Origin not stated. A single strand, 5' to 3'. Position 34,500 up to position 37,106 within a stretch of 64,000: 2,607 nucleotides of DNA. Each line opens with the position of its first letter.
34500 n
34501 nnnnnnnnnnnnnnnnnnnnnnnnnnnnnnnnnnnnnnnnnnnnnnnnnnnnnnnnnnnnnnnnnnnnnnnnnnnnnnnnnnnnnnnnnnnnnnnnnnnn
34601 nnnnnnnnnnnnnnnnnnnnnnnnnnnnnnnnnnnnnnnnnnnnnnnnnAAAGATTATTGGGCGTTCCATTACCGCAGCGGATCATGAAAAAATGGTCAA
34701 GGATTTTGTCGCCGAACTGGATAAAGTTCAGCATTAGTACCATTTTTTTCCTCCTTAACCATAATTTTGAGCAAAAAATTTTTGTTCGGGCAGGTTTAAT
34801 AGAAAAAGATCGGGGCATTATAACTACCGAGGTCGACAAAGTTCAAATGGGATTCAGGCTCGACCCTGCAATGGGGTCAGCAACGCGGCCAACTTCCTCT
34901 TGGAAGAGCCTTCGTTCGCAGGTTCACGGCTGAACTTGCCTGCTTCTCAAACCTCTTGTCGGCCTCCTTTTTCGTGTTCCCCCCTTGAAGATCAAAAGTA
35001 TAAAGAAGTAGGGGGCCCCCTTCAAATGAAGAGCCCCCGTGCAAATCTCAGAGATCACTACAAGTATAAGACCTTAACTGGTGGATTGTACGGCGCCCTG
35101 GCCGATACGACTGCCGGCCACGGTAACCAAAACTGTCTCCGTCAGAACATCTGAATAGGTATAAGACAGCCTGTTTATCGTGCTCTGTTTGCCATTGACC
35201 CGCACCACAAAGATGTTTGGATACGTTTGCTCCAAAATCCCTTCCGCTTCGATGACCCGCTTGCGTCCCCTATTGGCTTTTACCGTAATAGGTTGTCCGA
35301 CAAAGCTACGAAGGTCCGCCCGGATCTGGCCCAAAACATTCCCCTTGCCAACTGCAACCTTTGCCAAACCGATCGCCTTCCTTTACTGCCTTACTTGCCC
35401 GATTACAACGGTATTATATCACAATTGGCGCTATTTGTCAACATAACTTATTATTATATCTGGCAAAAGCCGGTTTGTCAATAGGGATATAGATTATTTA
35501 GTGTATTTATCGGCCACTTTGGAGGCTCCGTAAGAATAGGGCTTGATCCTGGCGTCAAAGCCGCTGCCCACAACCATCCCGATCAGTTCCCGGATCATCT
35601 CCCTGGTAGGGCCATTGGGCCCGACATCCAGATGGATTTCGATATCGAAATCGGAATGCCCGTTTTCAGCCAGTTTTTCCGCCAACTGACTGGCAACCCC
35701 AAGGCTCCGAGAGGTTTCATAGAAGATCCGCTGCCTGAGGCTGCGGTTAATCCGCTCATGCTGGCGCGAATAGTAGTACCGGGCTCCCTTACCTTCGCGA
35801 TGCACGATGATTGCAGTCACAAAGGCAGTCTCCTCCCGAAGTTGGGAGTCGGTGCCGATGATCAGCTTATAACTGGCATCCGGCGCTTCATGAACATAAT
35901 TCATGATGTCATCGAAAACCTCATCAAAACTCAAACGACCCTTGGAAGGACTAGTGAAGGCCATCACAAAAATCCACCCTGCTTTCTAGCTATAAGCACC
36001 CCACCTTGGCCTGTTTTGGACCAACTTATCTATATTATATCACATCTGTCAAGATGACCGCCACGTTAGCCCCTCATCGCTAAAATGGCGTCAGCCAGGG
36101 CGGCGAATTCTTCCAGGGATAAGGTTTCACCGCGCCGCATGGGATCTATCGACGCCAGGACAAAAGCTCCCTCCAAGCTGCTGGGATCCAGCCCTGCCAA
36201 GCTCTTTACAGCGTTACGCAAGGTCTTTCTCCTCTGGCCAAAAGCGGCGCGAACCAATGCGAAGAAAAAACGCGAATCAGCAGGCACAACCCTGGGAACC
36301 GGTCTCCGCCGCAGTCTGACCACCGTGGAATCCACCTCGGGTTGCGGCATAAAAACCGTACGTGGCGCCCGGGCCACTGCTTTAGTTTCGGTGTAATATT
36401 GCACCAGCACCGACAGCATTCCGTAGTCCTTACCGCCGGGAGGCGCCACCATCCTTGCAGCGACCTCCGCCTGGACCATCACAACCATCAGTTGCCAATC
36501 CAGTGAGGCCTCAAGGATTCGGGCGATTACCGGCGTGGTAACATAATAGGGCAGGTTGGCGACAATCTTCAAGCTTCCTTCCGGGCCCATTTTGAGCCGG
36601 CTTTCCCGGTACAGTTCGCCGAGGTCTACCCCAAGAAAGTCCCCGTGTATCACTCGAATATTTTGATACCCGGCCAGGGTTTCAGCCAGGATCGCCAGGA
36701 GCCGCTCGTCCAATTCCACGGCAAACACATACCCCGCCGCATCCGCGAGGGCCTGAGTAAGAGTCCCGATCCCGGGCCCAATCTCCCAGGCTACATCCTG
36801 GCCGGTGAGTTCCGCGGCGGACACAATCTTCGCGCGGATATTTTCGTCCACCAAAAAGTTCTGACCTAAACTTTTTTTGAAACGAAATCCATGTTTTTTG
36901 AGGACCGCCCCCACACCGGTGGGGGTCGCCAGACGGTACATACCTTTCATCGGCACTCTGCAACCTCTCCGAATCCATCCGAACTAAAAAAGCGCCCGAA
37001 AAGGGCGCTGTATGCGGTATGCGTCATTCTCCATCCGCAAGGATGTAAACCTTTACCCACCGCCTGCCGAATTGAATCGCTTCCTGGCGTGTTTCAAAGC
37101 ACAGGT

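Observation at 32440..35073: ATP synthase operon stops after the Fo genes: atpZ-like, atpI, atpB, atpE, atpF with no atpHAGDC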

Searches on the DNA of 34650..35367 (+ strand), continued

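Call 73: search_rna_families(source=L050, start=10230, end=10500, threshold=evalue, max_evalue=10, show_alignments=2)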
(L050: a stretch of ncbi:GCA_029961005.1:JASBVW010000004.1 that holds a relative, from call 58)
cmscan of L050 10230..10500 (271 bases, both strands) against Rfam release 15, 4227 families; matches with E-value up to 10: 1.
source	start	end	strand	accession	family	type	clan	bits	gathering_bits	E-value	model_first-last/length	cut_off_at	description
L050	10230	10393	+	RF00478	SCARNA6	Gene; snRNA; snoRNA; scaRNA;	-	6.5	68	7.4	90-265/265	5'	Small Cajal body specific RNA 6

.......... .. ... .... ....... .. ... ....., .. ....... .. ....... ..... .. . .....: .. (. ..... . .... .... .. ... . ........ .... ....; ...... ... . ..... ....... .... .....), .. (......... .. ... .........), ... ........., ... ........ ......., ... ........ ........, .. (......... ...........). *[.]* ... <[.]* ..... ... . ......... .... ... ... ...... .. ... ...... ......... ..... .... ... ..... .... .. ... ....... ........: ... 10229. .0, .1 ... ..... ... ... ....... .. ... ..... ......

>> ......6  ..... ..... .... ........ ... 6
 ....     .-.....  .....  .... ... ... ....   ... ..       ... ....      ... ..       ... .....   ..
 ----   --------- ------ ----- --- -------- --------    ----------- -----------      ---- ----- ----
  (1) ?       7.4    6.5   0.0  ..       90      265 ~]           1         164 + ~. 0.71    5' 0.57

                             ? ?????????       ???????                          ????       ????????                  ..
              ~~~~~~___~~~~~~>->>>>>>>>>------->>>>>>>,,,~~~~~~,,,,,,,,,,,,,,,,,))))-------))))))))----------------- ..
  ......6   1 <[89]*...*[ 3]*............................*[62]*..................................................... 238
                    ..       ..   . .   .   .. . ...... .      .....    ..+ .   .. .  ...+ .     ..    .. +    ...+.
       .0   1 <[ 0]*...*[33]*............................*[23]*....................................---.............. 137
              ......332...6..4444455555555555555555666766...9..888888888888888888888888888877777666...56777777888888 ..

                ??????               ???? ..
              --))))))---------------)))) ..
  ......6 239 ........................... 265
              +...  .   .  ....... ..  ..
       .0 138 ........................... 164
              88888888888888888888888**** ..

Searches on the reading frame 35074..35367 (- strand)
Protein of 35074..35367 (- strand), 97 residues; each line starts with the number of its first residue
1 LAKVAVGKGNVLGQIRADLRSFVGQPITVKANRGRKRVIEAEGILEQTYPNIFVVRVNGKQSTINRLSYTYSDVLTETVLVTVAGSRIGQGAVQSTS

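Call 3: search_protein_families(library=pfam, proteins=[window:35074-35367:-], max_evalue=0.01)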
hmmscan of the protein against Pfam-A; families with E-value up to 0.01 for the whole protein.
window:35074-35367:- (97 aa): 1 family
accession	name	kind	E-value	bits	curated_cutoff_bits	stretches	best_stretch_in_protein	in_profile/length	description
PF06257.17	VEG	-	2.9e-28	98.2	25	1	11-81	2-72/73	Biofilm formation stimulator VEG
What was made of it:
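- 35074..35367 (-): veg, the convergent downstream neighbour. Two perfect sigma-70 consensus promoters lie at 35481-35453 and 35441-35413. PF06257, E=3e-28 (call 3).
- Checked: The next gene is veg (35074-35367, - strand), followed by an RNase H-like gene and ksgA, all convergent with atp (call 3).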

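Call 57: find_homologous_proteins(query=window:35074-35367:-, max_evalue=1e-10)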
Query window:35074-35367:- (97 aa): 96 proteins with E <= 1e-10 among 96 candidates.
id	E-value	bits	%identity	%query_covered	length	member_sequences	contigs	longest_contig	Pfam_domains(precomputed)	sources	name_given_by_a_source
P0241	4.3e-53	195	100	100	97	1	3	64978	PF06257.18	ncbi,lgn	ncbi:MAG: Veg family protein [Syntrophothermus sp.]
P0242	2.8e-52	192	99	100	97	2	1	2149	PF06257.18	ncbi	-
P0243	1.4e-25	107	56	99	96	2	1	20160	PF06257.18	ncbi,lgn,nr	ncbi:MAG: Veg family protein [Bacillota bacterium]|nr:Veg family protein [Bacillota bacterium]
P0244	2.4e-23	100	56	92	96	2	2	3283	PF06257.18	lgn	-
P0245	3.5e-23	99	62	82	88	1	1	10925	PF06257.18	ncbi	-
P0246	1.3e-22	98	57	92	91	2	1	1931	PF06257.18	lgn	-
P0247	2.4e-22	97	58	87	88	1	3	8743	PF06257.18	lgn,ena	-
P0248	7.6e-22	95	49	100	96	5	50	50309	PF06257.18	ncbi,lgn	-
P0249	9.3e-22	95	54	93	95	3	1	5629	PF06257.18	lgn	-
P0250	1.5e-21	94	53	89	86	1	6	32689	PF06257.18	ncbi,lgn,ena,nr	ncbi:MAG: Veg protein [Clostridia bacterium]|nr:Veg protein [Clostridia bacterium]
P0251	2.8e-21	93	58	84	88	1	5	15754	PF06257.18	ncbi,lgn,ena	-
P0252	3.9e-21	93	56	85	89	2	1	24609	PF06257.18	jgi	jgi:uncharacterized protein Veg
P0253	4.1e-21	93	53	88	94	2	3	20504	PF06257.18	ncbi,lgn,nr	ncbi:MAG: Veg family protein [Firmicutes bacterium]|nr:Veg family protein [Bacillota bacterium]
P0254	4.1e-21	93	60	82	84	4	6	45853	PF06257.18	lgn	-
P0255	5.6e-21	92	54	85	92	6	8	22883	PF06257.18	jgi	jgi:uncharacterized protein Veg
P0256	1.1e-20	92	58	78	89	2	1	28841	PF06257.18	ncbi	-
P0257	1.1e-20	91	57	84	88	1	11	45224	PF06257.18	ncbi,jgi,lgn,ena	jgi:uncharacterized protein Veg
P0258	1.2e-20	91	57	78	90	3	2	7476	PF06257.18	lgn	-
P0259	1.7e-20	91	52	86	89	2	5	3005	PF06257.18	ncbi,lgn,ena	-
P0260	2.1e-20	91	55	87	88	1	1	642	PF06257.18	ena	-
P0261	2.6e-20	90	52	89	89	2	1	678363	PF06257.18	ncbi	ncbi:MAG: Veg family protein [Limnochordia bacterium]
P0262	2.7e-20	90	55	87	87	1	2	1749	PF06257.18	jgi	-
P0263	3.0e-20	90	58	82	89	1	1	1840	PF06257.18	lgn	-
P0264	3.1e-20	90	52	89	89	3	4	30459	PF06257.18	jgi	jgi:uncharacterized protein Veg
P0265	3.5e-20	90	54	87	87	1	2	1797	PF06257.18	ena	-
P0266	3.9e-20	90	52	85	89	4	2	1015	PF06257.18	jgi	-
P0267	5.0e-20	89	58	82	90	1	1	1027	PF06257.18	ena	-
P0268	5.3e-20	89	52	93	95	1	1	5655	PF06257.18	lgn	-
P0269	5.5e-20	89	56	84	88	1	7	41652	PF06257.18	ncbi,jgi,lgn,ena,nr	ncbi:MAG: Veg protein [Firmicutes bacterium]|nr:Veg protein [Bacillota bacterium]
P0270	5.5e-20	89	56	80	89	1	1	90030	PF06257.18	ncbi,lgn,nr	ncbi:MAG: Veg family protein [Firmicutes bacterium]|nr:Veg family protein [Bacillota bacterium]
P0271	6.9e-20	89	55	88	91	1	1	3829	PF06257.18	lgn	-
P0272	7.7e-20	89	59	80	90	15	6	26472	PF06257.18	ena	-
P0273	8.3e-20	89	52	87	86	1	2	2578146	PF06257.18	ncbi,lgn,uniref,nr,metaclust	ncbi:Veg family protein [Halothermothrix orenii]|uniref:Uncharacterized protein conserved in bacteri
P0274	1.0e-19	88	56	82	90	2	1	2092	PF06257.18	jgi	jgi:uncharacterized protein Veg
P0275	1.1e-19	88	54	78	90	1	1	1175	PF06257.18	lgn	-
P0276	1.1e-19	88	52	92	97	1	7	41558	PF06257.18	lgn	-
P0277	1.1e-19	88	56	80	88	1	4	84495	PF06257.18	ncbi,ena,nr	ncbi:MAG: Veg protein [Firmicutes bacterium]|nr:Veg protein [Bacillota bacterium]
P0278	1.2e-19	88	57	85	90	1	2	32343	PF06257.18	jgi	jgi:uncharacterized protein Veg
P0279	1.4e-19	88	51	80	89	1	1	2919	PF06257.18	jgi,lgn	jgi:uncharacterized protein Veg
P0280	1.4e-19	88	56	82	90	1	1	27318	PF06257.18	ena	-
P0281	1.7e-19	88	55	88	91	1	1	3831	PF06257.18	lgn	-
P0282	2.3e-19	87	55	76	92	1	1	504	PF06257.18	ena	-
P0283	2.3e-19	87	55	80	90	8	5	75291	PF06257.18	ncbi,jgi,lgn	-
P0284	2.7e-19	87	55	87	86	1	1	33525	PF06257.18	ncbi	-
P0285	4.3e-19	86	54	78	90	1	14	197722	PF06257.18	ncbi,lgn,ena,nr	ncbi:MAG: hypothetical protein PWQ96_1493 [Clostridia bacterium]|nr:hypothetical protein [Clostridia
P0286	4.3e-19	86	54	78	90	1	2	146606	PF06257.18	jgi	jgi:uncharacterized protein Veg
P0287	4.9e-19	86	61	76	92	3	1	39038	PF06257.18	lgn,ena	-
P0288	6.5e-19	86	51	93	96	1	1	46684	PF06257.18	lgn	-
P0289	7.2e-19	86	54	80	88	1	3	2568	PF06257.18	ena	-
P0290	7.4e-19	86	55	77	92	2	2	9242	PF06257.18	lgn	-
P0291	1.6e-18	85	61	76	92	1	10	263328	PF06257.18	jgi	jgi:uncharacterized protein Veg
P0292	1.7e-18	84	61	76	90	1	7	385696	PF06257.18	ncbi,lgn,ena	ncbi:MAG: Veg family protein [Bacillota bacterium]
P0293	1.7e-18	84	61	76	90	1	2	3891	PF06257.18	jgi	-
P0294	2.0e-18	84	61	76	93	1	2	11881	PF06257.18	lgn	-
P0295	3.2e-18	84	54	78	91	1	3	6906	PF06257.18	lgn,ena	-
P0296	4.3e-18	83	56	80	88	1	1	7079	PF06257.18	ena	-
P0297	4.7e-18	83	48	87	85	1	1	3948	PF06257.18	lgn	-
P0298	4.8e-18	83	56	77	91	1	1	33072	PF06257.18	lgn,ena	-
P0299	5.2e-18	83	54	81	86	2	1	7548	PF06257.18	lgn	-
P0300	6.7e-18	83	55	76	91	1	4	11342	PF06257.18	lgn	-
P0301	1.1e-17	82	48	85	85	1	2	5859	PF06257.18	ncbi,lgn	ncbi:MAG: Veg family protein [Halanaerobiales bacterium]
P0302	1.3e-17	82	48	85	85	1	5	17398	PF06257.18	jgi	jgi:uncharacterized protein Veg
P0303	1.4e-17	82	51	82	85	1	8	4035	PF06257.18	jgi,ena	-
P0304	1.7e-17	81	52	82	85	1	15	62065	PF06257.18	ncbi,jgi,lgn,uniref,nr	ncbi:Veg family protein [Halanaerobium salsuginis]|jgi:uncharacterized protein Veg|uniref:Uncharacte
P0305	1.7e-17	81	51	78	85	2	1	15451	PF06257.18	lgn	-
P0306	1.9e-17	81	57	76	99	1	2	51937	PF06257.18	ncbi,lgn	ncbi:MAG: Veg family protein [Bacillota bacterium]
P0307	2.2e-17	81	53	90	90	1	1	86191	PF06257.18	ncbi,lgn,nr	ncbi:MAG: Veg protein [Firmicutes bacterium]|nr:Veg protein [Bacillota bacterium]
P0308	2.8e-17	81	54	76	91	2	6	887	PF06257.18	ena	-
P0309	3.0e-17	81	51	78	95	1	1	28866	PF06257.18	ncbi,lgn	-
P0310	3.2e-17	80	55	87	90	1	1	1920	PF06257.18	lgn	-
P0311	3.4e-17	80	51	78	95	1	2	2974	PF06257.18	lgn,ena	-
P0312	3.4e-17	80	55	77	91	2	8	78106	PF06257.18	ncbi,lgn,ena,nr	ncbi:MAG: Veg protein [Desulfitibacter sp. BRH_c19]|nr:MAG: Veg protein [Desulfitibacter sp. BRH_c19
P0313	4.5e-17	80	53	80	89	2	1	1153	PF06257.18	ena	-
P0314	6.0e-17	80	49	88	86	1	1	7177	PF06257.18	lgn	-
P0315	6.6e-17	79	53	76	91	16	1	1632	PF06257.18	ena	-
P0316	1.2e-16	79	46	87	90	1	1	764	PF06257.18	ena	-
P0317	1.7e-16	78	58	73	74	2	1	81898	PF06257.18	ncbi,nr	ncbi:MAG: Veg protein [Firmicutes bacterium]|nr:Veg protein [Bacillota bacterium]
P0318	2.0e-16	78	58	73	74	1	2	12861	PF06257.18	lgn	-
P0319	2.3e-16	78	58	73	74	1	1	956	PF06257.18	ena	-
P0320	2.7e-16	77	56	74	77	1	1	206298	PF06257.18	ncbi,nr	ncbi:MAG: Veg family protein [Firmicutes bacterium]|nr:Veg family protein [Bacillota bacterium]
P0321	3.2e-16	77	50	80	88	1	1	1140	PF06257.18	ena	-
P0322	1.7e-15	75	51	78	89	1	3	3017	PF06257.18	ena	-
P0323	2.0e-15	75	49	77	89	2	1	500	PF06257.18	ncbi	-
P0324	2.3e-15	74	53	72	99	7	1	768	PF06257.18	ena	-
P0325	4.0e-15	74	50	82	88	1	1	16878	PF06257.18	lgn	-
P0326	1.0e-14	72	44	81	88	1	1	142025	PF06257.18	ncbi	ncbi:Veg family protein [Natronospora cellulosivora (SeqCode)]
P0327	1.1e-14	72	46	81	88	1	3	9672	PF06257.18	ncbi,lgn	ncbi:MAG: Veg family protein [bacterium]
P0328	2.2e-14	71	49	77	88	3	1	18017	PF06257.18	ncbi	ncbi:MAG: Veg family protein [bacterium]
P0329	3.0e-14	71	51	77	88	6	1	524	PF06257.18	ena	-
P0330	5.0e-14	70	46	82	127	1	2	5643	PF06257.18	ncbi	-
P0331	7.2e-14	70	51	76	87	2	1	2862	PF06257.18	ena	-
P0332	1.2e-13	69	52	73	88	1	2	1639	PF06257.18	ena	-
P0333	4.0e-13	67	46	76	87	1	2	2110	PF06257.18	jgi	-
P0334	4.1e-13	67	46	76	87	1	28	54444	PF06257.18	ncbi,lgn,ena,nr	ncbi:MAG TPA: Veg protein [Firmicutes bacterium]|nr:Veg protein [Bacillota bacterium]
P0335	8.4e-13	66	44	82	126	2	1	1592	PF06257.18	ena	-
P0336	1.4e-11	62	41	82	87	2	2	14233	PF06257.18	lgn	-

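Call 58: find_encoding_contigs(protein=P0243, flank=10000, max_places=3)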
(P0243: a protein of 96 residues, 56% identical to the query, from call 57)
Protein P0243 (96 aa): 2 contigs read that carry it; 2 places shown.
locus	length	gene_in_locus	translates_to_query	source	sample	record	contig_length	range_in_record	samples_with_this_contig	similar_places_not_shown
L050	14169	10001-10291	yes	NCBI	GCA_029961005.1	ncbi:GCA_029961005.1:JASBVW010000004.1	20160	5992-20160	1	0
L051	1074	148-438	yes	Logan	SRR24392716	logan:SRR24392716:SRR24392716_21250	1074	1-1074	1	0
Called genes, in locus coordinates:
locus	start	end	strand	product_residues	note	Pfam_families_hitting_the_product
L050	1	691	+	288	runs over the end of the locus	PF02811:PHP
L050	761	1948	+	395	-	PF13432:TPR_16 (weak), PF14559:TPR_19 (weak), PF12895:ANAPC3 (weak), PF00515:TPR_1, PF07719:TPR_2 (weak), PF13414:TPR_11 (weak), PF13424:TPR_12, PF13424:TPR_12, +25 more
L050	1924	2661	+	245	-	-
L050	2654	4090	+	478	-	PF01590:GAF, PF13185:GAF_2, PF13492:GAF_3, PF00990:GGDEF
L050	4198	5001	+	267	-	PF07261:DnaB_2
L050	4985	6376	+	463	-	PF00772:DnaB, PF03796:DnaB_C, PF13481:AAA_25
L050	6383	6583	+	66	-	-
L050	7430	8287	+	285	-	PF00398:RrnaAD, PF13649:Methyltransf_25 (weak)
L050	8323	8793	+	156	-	PF04308:RNaseH_like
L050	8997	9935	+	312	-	PF07833:Cu_amine_oxidN1, PF01520:Amidase_3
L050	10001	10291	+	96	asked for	PF06257:VEG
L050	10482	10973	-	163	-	PF00430:ATP-synt_B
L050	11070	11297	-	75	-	PF00137:ATP-synt_C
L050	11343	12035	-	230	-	PF00119:ATP-synt_A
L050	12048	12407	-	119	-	-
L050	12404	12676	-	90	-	PF09527:ATPase_gene1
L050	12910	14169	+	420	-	PF00709:Adenylsucc_synt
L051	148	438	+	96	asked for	PF06257:VEG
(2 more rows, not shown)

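Call 61: find_encoding_contigs(protein=P0276, flank=10000, max_places=6)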
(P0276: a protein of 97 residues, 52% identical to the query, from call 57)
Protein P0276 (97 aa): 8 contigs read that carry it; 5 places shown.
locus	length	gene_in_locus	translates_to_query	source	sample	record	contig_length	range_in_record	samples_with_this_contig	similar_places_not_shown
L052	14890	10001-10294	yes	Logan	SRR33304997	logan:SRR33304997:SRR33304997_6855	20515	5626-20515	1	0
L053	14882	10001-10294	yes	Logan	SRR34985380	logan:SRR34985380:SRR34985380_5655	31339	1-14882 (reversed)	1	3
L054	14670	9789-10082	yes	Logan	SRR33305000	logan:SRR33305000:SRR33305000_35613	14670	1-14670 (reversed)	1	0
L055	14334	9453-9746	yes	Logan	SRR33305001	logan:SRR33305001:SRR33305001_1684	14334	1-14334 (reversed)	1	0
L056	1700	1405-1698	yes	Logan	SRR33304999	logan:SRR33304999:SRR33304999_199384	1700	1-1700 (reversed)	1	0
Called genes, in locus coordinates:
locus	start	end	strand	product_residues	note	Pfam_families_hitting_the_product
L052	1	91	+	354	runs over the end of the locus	PF02653:BPD_transp_2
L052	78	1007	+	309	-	PF02653:BPD_transp_2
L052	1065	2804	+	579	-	PF13424:TPR_12, PF13424:TPR_12, PF13432:TPR_16, PF13414:TPR_11, PF13424:TPR_12, PF14559:TPR_19, PF00515:TPR_1, PF07719:TPR_2, +37 more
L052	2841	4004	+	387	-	PF01590:GAF, PF13185:GAF_2, PF13492:GAF_3, PF00990:GGDEF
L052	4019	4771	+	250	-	PF25888:WHD_DnaB (weak), PF07261:DnaB_2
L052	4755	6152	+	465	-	PF00772:DnaB, PF03796:DnaB_C, PF13481:AAA_25, PF06745:ATPase (faint)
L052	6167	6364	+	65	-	-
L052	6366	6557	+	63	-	-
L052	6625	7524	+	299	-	PF07501:G5, PF06725:3D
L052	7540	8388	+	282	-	PF00398:RrnaAD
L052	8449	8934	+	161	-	PF04308:RNaseH_like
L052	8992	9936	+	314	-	PF07833:Cu_amine_oxidN1, PF01520:Amidase_3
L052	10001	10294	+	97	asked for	PF06257:VEG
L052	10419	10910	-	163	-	PF00430:ATP-synt_B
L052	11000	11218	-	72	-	PF00137:ATP-synt_C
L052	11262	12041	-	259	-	PF00119:ATP-synt_A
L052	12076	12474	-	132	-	PF09527:ATPase_gene1 (weak)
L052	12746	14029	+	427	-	PF00709:Adenylsucc_synt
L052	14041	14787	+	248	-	PF13489:Methyltransf_23, PF08241:Methyltransf_11, PF08242:Methyltransf_12, PF13649:Methyltransf_25, PF13847:Methyltransf_31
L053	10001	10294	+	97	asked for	PF06257:VEG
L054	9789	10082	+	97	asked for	PF06257:VEG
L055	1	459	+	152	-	?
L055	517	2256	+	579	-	PF13424:TPR_12, PF13424:TPR_12, PF13432:TPR_16, PF13414:TPR_11, PF13424:TPR_12, PF14559:TPR_19, PF00515:TPR_1, PF07719:TPR_2, +37 more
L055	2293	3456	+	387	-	PF01590:GAF, PF13185:GAF_2, PF13492:GAF_3, PF00990:GGDEF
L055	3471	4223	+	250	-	PF25888:WHD_DnaB (weak), PF07261:DnaB_2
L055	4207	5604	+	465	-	PF00772:DnaB, PF03796:DnaB_C, PF13481:AAA_25, PF06745:ATPase (faint)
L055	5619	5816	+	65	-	-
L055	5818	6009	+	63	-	-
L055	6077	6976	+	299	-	PF07501:G5, PF06725:3D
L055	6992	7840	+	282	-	PF00398:RrnaAD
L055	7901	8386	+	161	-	PF04308:RNaseH_like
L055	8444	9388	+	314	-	PF07833:Cu_amine_oxidN1, PF01520:Amidase_3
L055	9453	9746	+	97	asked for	PF06257:VEG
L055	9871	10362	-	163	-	PF00430:ATP-synt_B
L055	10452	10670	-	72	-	PF00137:ATP-synt_C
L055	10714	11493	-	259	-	PF00119:ATP-synt_A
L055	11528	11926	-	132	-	PF09527:ATPase_gene1 (weak)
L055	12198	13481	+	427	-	PF00709:Adenylsucc_synt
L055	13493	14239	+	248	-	PF13489:Methyltransf_23, PF08241:Methyltransf_11, PF08242:Methyltransf_12, PF13649:Methyltransf_25, PF13847:Methyltransf_31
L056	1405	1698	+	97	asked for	PF06257:VEG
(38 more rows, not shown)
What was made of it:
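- The arrangement has been kept across lineages with about 50% protein identity (calls 58, 61).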

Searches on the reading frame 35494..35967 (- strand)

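Call 3: search_protein_families(library=pfam, proteins=[window:35494-35967:-], max_evalue=0.01)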
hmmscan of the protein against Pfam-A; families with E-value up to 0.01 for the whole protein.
window:35494-35967:- (157 aa): 1 family
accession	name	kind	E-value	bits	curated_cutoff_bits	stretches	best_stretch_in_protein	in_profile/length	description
PF04308.18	RNaseH_like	-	8e-59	198.2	25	1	16-157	1-145/145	Ribonuclease H-like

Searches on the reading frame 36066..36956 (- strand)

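Call 3: search_protein_families(library=pfam, proteins=[window:36066-36956:-], max_evalue=0.01)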
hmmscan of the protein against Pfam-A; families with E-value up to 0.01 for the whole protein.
window:36066-36956:- (296 aa): 3 families
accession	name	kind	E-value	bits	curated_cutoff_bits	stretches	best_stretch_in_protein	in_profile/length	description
PF00398.26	RrnaAD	-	5.6e-63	212.9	24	1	24-254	2-227/263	Ribosomal RNA adenine dimethylase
PF13649.12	Methyltransf_25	-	0.00056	21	27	1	58-110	3-58/97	Methyltransferase domain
PF08241.18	Methyltransf_11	-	0.0092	17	21.2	0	58-108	2-52/95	Methyltransferase domain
